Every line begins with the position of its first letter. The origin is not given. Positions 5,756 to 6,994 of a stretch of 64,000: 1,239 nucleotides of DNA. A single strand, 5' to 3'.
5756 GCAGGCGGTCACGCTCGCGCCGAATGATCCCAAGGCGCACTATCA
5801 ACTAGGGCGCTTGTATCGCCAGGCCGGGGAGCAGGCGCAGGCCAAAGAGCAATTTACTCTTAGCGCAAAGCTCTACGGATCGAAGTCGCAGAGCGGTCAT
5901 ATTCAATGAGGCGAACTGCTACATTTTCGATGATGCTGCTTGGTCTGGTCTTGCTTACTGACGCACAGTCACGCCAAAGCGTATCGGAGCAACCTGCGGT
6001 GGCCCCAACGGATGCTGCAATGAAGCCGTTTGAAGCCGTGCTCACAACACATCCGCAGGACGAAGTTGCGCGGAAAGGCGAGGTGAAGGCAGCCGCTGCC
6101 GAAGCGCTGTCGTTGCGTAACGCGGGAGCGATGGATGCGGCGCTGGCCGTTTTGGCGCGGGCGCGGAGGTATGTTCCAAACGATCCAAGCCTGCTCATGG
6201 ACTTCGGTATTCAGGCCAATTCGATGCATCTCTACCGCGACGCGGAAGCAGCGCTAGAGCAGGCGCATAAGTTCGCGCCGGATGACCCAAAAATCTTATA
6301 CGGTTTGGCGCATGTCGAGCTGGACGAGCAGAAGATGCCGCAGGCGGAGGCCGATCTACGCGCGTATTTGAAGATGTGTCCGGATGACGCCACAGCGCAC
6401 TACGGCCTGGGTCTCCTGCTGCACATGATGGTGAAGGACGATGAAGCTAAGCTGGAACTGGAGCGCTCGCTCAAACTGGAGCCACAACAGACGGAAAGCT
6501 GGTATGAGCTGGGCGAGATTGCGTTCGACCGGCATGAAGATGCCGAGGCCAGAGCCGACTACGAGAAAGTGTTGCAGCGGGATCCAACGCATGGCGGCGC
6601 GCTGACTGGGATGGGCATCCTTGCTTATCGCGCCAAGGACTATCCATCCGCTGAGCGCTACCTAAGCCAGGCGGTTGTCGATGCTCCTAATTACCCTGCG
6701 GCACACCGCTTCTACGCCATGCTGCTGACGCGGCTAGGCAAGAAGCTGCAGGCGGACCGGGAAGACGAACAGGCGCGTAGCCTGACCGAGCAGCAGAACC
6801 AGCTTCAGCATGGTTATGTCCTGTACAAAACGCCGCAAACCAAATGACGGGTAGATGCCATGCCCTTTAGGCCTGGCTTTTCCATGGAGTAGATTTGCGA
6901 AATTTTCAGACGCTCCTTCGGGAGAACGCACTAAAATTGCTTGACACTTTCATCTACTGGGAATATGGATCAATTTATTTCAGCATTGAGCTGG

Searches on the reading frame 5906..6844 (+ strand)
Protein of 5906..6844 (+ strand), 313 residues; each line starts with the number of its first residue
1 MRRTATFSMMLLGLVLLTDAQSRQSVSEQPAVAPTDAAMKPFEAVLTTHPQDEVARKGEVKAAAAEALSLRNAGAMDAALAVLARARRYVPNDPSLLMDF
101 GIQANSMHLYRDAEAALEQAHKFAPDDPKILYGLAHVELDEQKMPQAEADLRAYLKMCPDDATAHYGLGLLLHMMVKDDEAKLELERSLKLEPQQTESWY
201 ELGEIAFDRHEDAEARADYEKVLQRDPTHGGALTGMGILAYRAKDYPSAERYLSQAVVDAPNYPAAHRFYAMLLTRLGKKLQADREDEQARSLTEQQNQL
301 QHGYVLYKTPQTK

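Call 51: search_protein_families(library=pfam, proteins=[window:5906-6844:+], max_evalue=0.00001)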
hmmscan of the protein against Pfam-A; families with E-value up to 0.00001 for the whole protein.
window:5906-6844:+ (313 aa): 11 families
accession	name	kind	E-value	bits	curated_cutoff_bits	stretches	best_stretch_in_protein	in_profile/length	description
PF14559.12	TPR_19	-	3.2e-17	63.1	25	1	213-273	8-68/68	Tetratricopeptide repeat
PF13432.12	TPR_16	-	8.5e-17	61.7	32.7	0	110-162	13-65/65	Tetratricopeptide repeat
PF13428.12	TPR_14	-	1.2e-16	60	23.5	0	128-169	1-42/44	Tetratricopeptide repeat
PF07719.23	TPR_2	-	1.2e-16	59.8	27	0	197-229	2-34/34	Tetratricopeptide repeat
PF00515.34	TPR_1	-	3.1e-16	58.8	27.8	0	197-229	2-34/34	Tetratricopeptide repeat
PF13431.12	TPR_17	-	2.8e-13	49.4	24.4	0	219-250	2-33/34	Tetratricopeptide repeat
PF13414.12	TPR_11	-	1e-12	48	26.8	0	140-175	6-41/42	TPR repeat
PF13371.12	TPR_9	-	2.2e-11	44.1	35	0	110-165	11-66/73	Tetratricopeptide repeat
PF23914.1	TPR_CcmH_CycH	-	7e-11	42.7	42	1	138-255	26-146/158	Cytochrome c-type biogenesis protein H TPR domain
PF13424.12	TPR_12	-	9.4e-08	32.6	30.1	0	198-256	5-71/77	Tetratricopeptide repeat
PF13181.12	TPR_8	-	8.7e-06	25.9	25.7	0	197-229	2-34/34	Tetratricopeptide repeat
